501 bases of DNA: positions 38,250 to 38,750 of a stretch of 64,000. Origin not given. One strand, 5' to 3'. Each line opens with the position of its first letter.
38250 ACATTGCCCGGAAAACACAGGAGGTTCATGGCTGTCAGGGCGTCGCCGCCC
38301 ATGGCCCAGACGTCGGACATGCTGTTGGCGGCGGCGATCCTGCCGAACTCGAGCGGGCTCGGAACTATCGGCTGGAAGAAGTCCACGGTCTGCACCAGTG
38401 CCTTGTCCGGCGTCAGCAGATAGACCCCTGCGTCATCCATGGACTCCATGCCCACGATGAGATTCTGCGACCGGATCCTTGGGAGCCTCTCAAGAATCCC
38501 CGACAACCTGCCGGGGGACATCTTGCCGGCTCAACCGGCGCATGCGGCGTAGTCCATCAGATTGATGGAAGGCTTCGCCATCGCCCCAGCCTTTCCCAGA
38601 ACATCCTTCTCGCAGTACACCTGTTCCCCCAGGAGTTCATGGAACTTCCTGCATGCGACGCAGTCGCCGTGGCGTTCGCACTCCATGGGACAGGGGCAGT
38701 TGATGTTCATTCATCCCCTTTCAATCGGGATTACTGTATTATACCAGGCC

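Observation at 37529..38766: selD is itself a selenoprotein (in-frame UGA) and carries a Cys-rich N-terminal extension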

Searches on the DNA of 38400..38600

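Call 64: search_rna_families(source=window, start=38400, end=38600, threshold=evalue, max_evalue=10)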
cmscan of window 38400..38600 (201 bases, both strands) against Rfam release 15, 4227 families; matches with E-value up to 10: 3.
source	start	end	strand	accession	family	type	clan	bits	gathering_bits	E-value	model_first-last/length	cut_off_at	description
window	38478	38541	+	RF01665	P13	Gene; sRNA;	-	13.9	70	6.9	1-76/76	no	Pseudomonas sRNA P13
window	38572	38600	-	RF03052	RAGATH-28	Gene; sRNA;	-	12.6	45.3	4.2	58-85/85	5'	RAGATH-28 RNA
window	38561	38600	+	RF02662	BLi_r0872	Gene; antisense;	-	12.3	61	8.9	1-40/144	3'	Bacillus asRNA 0872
